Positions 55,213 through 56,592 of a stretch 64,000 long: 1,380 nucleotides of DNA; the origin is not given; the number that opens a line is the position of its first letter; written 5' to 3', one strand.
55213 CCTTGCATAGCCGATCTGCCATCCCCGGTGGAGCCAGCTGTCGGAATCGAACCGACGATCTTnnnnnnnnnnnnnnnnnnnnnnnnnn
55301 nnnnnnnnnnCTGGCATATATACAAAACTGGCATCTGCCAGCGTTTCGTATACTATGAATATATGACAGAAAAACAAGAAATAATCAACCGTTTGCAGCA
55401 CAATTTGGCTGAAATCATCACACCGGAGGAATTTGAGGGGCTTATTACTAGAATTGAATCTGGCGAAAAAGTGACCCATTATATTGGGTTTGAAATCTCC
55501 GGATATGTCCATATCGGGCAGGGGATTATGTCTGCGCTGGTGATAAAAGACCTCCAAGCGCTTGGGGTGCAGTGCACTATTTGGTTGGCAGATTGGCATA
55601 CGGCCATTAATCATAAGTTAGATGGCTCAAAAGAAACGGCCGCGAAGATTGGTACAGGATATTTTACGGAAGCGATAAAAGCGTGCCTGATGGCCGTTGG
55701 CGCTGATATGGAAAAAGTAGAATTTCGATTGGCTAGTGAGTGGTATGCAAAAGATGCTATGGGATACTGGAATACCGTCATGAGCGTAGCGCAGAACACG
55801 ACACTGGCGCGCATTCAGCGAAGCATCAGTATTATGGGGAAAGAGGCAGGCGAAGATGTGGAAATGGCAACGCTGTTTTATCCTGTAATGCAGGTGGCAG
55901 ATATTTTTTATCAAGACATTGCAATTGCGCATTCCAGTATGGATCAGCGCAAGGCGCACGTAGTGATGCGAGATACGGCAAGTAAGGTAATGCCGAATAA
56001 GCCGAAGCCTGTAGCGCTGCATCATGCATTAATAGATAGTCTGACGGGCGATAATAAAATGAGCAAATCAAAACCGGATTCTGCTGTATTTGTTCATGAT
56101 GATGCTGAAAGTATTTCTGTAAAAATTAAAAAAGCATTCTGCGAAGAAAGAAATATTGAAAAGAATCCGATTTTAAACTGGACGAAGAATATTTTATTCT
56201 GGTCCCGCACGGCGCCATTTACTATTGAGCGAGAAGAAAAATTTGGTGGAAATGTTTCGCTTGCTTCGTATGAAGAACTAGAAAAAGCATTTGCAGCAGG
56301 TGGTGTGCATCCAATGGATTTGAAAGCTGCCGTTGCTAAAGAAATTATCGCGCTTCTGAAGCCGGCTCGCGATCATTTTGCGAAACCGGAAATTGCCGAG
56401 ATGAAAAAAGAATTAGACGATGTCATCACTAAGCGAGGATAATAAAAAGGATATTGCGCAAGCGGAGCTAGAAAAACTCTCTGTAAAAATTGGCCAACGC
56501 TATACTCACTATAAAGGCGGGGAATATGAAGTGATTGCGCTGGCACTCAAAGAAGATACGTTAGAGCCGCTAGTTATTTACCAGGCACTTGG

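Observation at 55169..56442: Archaeal/eukaryotic-type TyrRS encoded next to a class-I (short-arm, C1-G72) tRNA-Tyr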

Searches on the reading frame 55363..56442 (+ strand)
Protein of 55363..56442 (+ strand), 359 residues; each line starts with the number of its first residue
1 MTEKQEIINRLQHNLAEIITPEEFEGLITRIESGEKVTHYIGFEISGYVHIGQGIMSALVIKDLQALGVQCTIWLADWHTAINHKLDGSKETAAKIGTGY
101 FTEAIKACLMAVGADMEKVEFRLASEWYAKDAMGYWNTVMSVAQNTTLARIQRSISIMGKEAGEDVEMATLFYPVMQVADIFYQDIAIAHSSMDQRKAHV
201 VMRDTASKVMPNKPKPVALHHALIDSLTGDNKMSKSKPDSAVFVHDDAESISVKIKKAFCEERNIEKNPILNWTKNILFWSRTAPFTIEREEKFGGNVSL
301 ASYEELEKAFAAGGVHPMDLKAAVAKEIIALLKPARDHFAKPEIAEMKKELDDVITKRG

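Call 7: search_protein_families(library=pfam, proteins=[window:55363-56442:+])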
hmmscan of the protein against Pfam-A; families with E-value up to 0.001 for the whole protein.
window:55363-56442:+ (359 aa): 1 family
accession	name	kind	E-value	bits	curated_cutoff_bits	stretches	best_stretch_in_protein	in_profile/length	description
PF00579.31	tRNA-synt_1b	-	1.3e-43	149.8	21.1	1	34-333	3-292/292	tRNA synthetases class I (W and Y)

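Call 8: search_protein_families(library=ncbifam, proteins=[window:55363-56442:+], max_evalue=0.01)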
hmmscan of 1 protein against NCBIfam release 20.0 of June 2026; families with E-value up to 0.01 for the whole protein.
window:55363-56442:+ (359 aa): 7 families
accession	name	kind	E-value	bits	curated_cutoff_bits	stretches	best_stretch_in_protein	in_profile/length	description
NF006330.0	PRK08560.1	equivalog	8.7e-110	367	220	1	5-346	4-336/342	tyrosine--tRNA ligase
TIGR00234.1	tyrS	equivalog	1.2e-29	103.6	113.8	1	4-269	3-279/406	tyrosine--tRNA ligase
TIGR00233.1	trpS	equivalog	1.5e-29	103.4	176.75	1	38-345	4-298/328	tryptophan--tRNA ligase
NF008925.0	PRK12285.1-2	equivalog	7.3e-21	74.5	451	1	22-262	48-280/365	tryptophan--tRNA ligase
NF008927.0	PRK12285.1-4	equivalog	5.2e-20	71.8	478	1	23-261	60-288/385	tryptophan--tRNA ligase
NF008924.0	PRK12285.1-1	equivalog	8.8e-11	41.6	644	1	24-257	61-279/381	tryptophan--tRNA ligase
NF008926.0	PRK12285.1-3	equivalog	5.9e-07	28.7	320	1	153-261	240-346/429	tryptophan--tRNA ligase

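Call 10: search_solved_structures(query=window:55363-56442:+, show_alignments=2)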
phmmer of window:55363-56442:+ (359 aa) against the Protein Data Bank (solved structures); distinct sequences matched with E-value up to 0.001: 68 (the best 60 are shown).
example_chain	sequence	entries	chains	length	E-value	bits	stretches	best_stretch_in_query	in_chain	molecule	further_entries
2cyc_A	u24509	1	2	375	4.5e-90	305.6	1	14-349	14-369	tyrosyl-tRNA synthetase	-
7fg6_A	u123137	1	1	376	5.8e-75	255.9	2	16-230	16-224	Tyrosine--tRNA ligase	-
2cya_A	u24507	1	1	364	9.1e-71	242.1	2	4-237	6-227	Tyrosyl-tRNA synthetase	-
3vgj_A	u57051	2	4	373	9.7e-65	222.3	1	6-342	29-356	Tyrosyl-tRNA synthetase, putative | tyrosine--tRNA ligase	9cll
7ror_A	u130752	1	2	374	9.8e-65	222.2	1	6-342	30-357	Tyrosine--tRNA ligase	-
7ros_A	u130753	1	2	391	1.1e-64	222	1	6-342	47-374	Tyrosine--tRNA ligase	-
7rot_A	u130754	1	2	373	1.8e-64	221.4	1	6-342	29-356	Tyrosine--tRNA ligase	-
8zmi_A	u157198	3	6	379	2.1e-64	221.2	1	19-345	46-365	tyrosine--tRNA ligase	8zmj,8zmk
7sc6_A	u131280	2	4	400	2.5e-64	220.9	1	19-345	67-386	Tyrosine--tRNA ligase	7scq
3p0h_A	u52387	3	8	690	7e-60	206.3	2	29-346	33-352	Tyrosyl-tRNA synthetase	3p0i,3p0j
5usf_A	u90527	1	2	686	1.9e-58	201.6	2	29-346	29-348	Tyrosyl-tRNA synthetase, putative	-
2cyb_A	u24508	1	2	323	2.7e-49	171.5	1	3-338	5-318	Tyrosyl-tRNA synthetase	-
1j1u_A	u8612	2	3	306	4.5e-49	170.8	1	10-337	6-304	Tyrosyl-tRNA synthetase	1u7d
4pbr_A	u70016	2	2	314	1.2e-48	169.3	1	10-338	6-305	Tyrosine--tRNA ligase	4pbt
3qe4_A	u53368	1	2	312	1.6e-47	165.7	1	10-338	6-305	Tyrosyl-tRNA synthetase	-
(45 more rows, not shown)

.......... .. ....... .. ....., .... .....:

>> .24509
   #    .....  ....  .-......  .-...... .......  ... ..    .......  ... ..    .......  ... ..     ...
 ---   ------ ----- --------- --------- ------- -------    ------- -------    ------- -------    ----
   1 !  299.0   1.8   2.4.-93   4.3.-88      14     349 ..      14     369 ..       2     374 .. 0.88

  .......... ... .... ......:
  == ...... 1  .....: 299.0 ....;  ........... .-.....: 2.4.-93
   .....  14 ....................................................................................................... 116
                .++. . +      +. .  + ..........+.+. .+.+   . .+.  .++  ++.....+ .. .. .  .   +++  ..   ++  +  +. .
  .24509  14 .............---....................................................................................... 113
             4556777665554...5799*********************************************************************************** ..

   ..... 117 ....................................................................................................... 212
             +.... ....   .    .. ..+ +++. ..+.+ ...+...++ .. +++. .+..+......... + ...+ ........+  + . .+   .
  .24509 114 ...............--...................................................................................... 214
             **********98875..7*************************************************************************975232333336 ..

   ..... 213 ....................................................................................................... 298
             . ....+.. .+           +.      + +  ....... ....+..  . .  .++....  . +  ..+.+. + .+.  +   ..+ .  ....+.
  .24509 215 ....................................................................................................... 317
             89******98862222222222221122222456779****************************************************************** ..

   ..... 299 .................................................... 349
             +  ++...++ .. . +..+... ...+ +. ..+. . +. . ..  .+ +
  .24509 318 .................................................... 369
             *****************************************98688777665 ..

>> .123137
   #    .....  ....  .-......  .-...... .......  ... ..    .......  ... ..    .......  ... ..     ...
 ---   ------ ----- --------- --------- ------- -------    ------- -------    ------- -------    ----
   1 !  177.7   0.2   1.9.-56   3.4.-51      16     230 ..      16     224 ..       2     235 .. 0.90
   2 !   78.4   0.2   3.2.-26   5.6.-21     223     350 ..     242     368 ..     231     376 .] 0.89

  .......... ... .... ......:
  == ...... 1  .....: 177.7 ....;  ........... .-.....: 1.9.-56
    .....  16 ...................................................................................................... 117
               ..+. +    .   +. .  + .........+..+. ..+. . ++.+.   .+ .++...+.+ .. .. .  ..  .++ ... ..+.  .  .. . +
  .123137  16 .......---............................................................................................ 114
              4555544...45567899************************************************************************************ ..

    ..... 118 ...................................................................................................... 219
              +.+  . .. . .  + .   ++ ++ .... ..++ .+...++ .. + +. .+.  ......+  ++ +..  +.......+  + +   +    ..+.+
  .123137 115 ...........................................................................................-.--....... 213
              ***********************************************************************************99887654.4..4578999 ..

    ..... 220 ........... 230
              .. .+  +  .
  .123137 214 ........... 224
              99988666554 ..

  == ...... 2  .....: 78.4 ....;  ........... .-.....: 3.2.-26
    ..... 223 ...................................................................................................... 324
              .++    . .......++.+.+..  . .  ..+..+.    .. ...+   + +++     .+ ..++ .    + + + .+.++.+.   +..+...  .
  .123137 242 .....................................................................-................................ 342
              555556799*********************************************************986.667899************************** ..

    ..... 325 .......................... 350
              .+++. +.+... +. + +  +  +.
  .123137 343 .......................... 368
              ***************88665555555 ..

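Call 12: find_homologous_proteins(query=window:55363-56442:+, max_evalue=1e-20)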
Query window:55363-56442:+ (359 aa): 4119 proteins with E <= 1e-20 among 7741 candidates; the best 120 are listed.
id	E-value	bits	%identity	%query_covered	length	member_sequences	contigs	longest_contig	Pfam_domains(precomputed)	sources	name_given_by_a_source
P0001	1.7e-236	802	100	100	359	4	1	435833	PF00579.32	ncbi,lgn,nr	ncbi:MAG: tyrosine--tRNA ligase [Candidatus Andersenbacteria bacterium]|nr:tyrosine--tRNA ligase [Ca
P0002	1.1e-217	740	92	100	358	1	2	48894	PF00579.32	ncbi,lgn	-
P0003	4.0e-210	715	89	100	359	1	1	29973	PF00579.32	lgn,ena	-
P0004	8.5e-200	681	83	100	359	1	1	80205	PF00579.32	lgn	-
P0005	1.6e-197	674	83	100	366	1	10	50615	PF00579.32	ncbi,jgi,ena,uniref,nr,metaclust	ncbi:MAG: tyrosine--tRNA ligase [Candidatus Andersenbacteria bacterium RIFCSPHIGHO2_12_FULL_45_11b]|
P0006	3.1e-196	669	81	100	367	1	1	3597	PF00579.32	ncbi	ncbi:MAG: tyrosine--tRNA ligase [Candidatus Andersenbacteria bacterium]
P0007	5.7e-195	665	82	100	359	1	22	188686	PF00579.32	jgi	jgi:tyrosyl-tRNA synthetase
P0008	4.5e-188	643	79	100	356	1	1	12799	PF00579.32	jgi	jgi:tyrosyl-tRNA synthetase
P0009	3.2e-184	630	79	100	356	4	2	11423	PF00579.32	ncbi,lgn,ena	-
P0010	4.3e-184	630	78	100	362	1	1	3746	PF00579.32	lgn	-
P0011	4.4e-184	629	78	100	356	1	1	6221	PF00579.32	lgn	-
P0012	1.8e-183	627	76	100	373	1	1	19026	PF00579.32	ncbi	-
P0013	2.4e-183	627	79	100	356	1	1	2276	PF00579.32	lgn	-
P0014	3.0e-183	627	78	100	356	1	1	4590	PF00579.32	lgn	-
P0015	1.9e-182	624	78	100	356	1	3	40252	PF00579.32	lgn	-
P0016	6.4e-182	622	77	100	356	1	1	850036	PF00579.32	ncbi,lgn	-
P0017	9.9e-182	622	77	100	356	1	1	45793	PF00579.32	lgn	-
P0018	3.1e-181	620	77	100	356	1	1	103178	PF00579.32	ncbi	-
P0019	3.8e-181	620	77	100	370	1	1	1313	PF00579.32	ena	-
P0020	6.5e-181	619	75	100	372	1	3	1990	PF00579.32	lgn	-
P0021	8.4e-181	619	77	100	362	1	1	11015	PF00579.32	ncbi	-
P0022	1.5e-180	618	76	99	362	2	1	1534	PF00579.32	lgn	-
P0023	1.5e-180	618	77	100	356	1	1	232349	PF00579.32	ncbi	-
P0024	1.7e-180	618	77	100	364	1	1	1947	PF00579.32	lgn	-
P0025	2.6e-180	617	77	99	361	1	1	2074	PF00579.32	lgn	-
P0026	3.3e-180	617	78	100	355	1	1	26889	PF00579.32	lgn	-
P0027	1.8e-179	614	79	98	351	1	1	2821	PF00579.32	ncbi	-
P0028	5.6e-179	613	77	100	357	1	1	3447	PF00579.32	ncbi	-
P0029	7.5e-178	609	76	100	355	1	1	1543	PF00579.32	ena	-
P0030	4.7e-177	606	75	100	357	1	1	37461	PF00579.32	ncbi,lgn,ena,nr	ncbi:MAG: tyrosine--tRNA ligase [bacterium]|nr:tyrosine--tRNA ligase [bacterium]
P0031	4.8e-177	606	77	100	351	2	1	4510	PF00579.32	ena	-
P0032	1.9e-176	604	75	99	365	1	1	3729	PF00579.32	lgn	-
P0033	3.4e-176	604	76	100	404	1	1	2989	PF00579.32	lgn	-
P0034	1.8e-175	601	75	100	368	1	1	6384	PF00579.32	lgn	-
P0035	8.2e-175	599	75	99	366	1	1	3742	PF00579.32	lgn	-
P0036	1.0e-173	595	75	100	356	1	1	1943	PF00579.32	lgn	-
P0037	1.1e-172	592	73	100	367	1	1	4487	PF00579.32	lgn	-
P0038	4.2e-172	590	75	100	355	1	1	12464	PF00579.32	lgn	-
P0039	8.1e-172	589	89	82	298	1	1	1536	PF00579.32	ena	-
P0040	9.7e-172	589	74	100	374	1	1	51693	PF00579.32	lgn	-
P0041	1.3e-171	588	73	100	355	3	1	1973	PF00579.32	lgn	-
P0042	4.3e-170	583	72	100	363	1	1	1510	PF00579.32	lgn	-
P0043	1.2e-168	579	73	98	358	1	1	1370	PF00579.32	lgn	-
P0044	1.4e-168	578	73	100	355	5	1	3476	PF00579.32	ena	-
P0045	2.2e-168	578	72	100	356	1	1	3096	PF00579.32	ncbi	-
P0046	1.2e-167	575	72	100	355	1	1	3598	PF00579.32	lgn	-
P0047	1.3e-166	572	71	100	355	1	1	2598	PF00579.32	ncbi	-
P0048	1.5e-165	569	71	100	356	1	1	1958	PF00579.32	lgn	-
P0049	2.0e-165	568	70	100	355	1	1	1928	PF00579.32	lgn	-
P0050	4.7e-164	564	70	99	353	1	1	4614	PF00579.32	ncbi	-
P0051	6.3e-164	563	71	99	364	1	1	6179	PF00579.32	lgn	-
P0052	3.7e-163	561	72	99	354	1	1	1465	PF00579.32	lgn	-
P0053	9.8e-162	556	70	99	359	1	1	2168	PF00579.32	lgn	-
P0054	3.2e-161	554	71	100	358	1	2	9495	PF00579.32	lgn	-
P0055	7.2e-161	553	68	100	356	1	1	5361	PF00579.32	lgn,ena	-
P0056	1.5e-160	552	70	99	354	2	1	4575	PF00579.32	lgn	-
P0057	2.3e-160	552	69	100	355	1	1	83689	PF00579.32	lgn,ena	-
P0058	2.6e-160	551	68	100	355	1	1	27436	PF00579.32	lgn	-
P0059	4.2e-160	551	68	100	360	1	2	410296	PF00579.32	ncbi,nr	ncbi:MAG TPA: tyrosine--tRNA ligase [Candidatus Andersenbacteria bacterium]|nr:tyrosine--tRNA ligase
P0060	5.8e-160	550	70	100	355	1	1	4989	PF00579.32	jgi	jgi:tyrosyl-tRNA synthetase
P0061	1.2e-158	546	68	100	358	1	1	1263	PF00579.32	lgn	-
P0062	1.1e-157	543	64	100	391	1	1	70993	PF00579.32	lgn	-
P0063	1.2e-157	543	67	100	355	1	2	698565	PF00579.32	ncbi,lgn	-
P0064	3.4e-157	541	69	100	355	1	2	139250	PF00579.32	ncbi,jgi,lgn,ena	-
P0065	1.3e-156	539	68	100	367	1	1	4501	PF00579.32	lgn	-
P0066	2.0e-156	539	67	100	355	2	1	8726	PF00579.32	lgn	-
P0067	2.5e-156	538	68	100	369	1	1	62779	PF00579.32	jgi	jgi:tyrosyl-tRNA synthetase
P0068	4.2e-156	537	70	96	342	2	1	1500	PF00579.32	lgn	-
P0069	5.1e-156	537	65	100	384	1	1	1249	PF00579.32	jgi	jgi:Tyrosyl-tRNA synthetase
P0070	3.4e-155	535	68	99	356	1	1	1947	PF00579.32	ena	-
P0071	3.6e-155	534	65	100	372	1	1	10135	PF00579.32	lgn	-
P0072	5.4e-154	531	66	96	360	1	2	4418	PF00579.32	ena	-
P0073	8.6e-153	527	67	100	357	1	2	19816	PF00579.32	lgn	-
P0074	1.1e-152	526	65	100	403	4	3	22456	PF00579.32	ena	-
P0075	2.4e-152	525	68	100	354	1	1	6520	PF00579.32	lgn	-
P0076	9.1e-152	523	66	100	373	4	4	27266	PF00579.32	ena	-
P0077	5.6e-151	521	66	99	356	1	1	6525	PF00579.32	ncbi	-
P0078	5.9e-151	521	63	100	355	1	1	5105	PF00579.32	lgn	-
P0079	1.5e-150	519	64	100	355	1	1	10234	PF00579.32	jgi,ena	-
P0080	1.9e-150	519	63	100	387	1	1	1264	PF00579.32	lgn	-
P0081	2.5e-150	518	65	100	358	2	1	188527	PF00579.32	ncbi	ncbi:MAG: tyrosine--tRNA ligase [Candidatus Andersenbacteria bacterium]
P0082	3.4e-150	518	64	100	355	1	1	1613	PF00579.32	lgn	-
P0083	5.2e-150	517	67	99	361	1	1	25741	PF00579.32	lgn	-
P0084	1.7e-149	516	63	100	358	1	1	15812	PF00579.32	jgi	jgi:tyrosyl-tRNA synthetase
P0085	1.5e-148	513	65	99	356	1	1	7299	PF00579.32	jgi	jgi:tyrosyl-tRNA synthetase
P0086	3.7e-148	511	62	100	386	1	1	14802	PF00579.32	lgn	-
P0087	6.1e-148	511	69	91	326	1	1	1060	PF00579.32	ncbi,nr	ncbi:MAG TPA: tyrosine--tRNA ligase, partial [Methylophilaceae bacterium]|nr:tyrosine--tRNA ligase [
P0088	1.0e-147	510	61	100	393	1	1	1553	PF00579.32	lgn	-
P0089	9.5e-147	507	63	100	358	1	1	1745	PF00579.32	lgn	-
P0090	1.6e-146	506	63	100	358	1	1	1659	PF00579.32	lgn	-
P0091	2.1e-146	506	63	100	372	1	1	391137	PF00579.32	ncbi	-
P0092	4.0e-146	505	64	99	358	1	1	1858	PF00579.32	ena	-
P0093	4.6e-146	504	63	99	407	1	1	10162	PF00579.32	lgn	-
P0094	6.0e-146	504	62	100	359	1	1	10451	PF00579.32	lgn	-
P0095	6.9e-146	504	64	100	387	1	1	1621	PF00579.32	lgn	-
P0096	1.2e-145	503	64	100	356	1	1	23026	PF00579.32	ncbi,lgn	ncbi:MAG: tyrosine--tRNA ligase [Candidatus Andersenbacteria bacterium]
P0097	2.5e-145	502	63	99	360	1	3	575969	PF00579.32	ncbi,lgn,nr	ncbi:MAG: tyrosine--tRNA ligase [Candidatus Andersenbacteria bacterium]|nr:tyrosine--tRNA ligase [Ca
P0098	2.8e-145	502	63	99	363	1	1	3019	PF00579.32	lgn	-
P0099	1.8e-144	499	63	100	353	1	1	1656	PF00579.32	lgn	-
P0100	2.0e-144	499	62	99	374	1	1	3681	PF00579.32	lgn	-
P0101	2.8e-144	499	64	99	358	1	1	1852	PF00579.32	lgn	-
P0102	4.1e-144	498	59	100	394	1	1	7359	PF00579.32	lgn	-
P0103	5.8e-144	498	61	100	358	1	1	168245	PF00579.32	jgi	jgi:tyrosyl-tRNA synthetase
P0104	6.3e-144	497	63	100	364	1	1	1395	PF00579.32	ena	-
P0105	7.5e-144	497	65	99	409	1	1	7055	PF00579.32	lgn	-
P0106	8.7e-144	497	61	99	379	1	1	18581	PF00579.32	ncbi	-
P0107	9.9e-144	497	63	100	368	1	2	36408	PF00579.32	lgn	-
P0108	1.1e-143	497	64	100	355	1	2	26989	PF00579.32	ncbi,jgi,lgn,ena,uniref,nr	ncbi:MAG: tyrosine--tRNA ligase [Candidatus Andersenbacteria bacterium CG10_big_fil_rev_8_21_14_0_10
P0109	2.8e-143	495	62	100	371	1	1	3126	PF00579.32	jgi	-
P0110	3.5e-143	495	61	99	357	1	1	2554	PF00579.32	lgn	-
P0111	5.2e-143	494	61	100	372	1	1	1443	PF00579.32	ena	-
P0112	1.1e-142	493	62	100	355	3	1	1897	PF00579.32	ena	-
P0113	3.3e-142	492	61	100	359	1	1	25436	PF00579.32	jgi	jgi:tyrosyl-tRNA synthetase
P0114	4.1e-142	492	61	99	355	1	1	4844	PF00579.32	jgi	-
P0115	7.3e-142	491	62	100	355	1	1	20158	PF00579.32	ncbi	-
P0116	1.2e-141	490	61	100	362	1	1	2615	PF00579.32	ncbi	ncbi:MAG: tyrosine--tRNA ligase [Candidatus Andersenbacteria bacterium]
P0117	1.4e-141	490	61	100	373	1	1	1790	PF00579.32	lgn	-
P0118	1.6e-141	490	61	99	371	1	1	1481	PF00579.32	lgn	-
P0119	5.1e-141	488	62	98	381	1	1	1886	PF00579.32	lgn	-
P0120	5.1e-141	488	75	78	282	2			PF00579.32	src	-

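Call 19: find_related_loci(query=A1, collection=genome_contigs, flank=4000)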
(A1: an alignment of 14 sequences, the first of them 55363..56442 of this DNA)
Query A1 (359 aa) in genome_contigs; peptide patterns used: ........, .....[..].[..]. (x = any residue, [..] = any of these).
111 stretches matched a pattern; 95 encode a relative of the query (tblastn E <= 1e-3); the best 80 are kept; 80 distinct loci.
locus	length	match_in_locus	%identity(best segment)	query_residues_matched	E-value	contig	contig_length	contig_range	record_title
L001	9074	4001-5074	92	1-358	0e+0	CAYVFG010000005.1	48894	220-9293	MAG TPA_asm: uncultured Candidatus Saccharibacteria bacterium isolate SRP193066_co1_226 genome assembly, contig: NODE_81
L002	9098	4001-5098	83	1-359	0e+0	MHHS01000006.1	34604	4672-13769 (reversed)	MAG: Candidatus Andersenbacteria bacterium RIFCSPHIGHO2_12_FULL_45_11b rifcsphigho2_12_scaffold_1421_b, whole genome sho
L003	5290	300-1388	77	1-358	0e+0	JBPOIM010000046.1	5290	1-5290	MAG: Candidatus Anderseniibacteriota bacterium isolate MAG_1567 c_000000551356, whole genome shotgun sequence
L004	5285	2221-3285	79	1-358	0e+0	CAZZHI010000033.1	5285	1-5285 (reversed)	MAG TPA_asm: uncultured Candidatus Saccharibacteria bacterium isolate SRP286056_co1_201 genome assembly, contig: NODE_22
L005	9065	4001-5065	77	1-358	0e+0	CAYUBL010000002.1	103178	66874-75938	MAG TPA_asm: uncultured Candidatus Saccharibacteria bacterium isolate SRP170004_co1_552 genome assembly, contig: NODE_22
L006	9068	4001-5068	75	1-359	0e+0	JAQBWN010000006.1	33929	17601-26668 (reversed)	MAG: bacterium isolate casp150-mb.232 NODE_3371_length_33929_cov_0.082442, whole genome shotgun sequence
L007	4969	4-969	80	37-358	0e+0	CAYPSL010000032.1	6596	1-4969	MAG TPA_asm: uncultured Candidatus Saccharibacteria bacterium isolate binchicken_co105_409 genome assembly, contig: NODE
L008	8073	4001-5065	75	1-358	3e-180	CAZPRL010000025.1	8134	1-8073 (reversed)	MAG TPA_asm: uncultured Candidatus Saccharibacteria bacterium isolate SRP136066_co1_37 genome assembly, contig: NODE_131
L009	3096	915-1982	72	1-359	0e+0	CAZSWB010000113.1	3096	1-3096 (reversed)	MAG TPA_asm: uncultured Candidatus Saccharibacteria bacterium isolate SRP319275_co1_141 genome assembly, contig: NODE_51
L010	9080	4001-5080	68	1-359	7e-170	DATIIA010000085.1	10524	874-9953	MAG TPA_asm: Candidatus Andersenbacteria bacterium isolate SMAG_U15652 k141_466435, whole genome shotgun sequence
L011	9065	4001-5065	67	1-358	1e-167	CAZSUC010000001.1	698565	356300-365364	MAG TPA_asm: uncultured Candidatus Saccharibacteria bacterium isolate SRP294416_co1_70 genome assembly, contig: NODE_1_l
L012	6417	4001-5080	66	1-358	1e-160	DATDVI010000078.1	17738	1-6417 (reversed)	MAG TPA_asm: Candidatus Andersenbacteria bacterium isolate SMAG_U8080 k141_892989, whole genome shotgun sequence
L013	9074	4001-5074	65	1-358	2e-160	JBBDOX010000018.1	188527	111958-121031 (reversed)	MAG: Candidatus Andersenbacteria bacterium isolate LejiaB_49_17 Lejia_B_93_length_188527_cov_10, whole genome shotgun se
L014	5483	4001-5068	70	1-358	1e-165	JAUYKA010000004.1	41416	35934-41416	MAG: bacterium isolate C24_metabat.bin.173 C24_k141_157914, whole genome shotgun sequence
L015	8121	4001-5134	61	1-357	1e-155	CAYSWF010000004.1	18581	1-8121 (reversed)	MAG TPA_asm: uncultured Candidatus Saccharibacteria bacterium isolate binchicken_co266_39 genome assembly, contig: NODE_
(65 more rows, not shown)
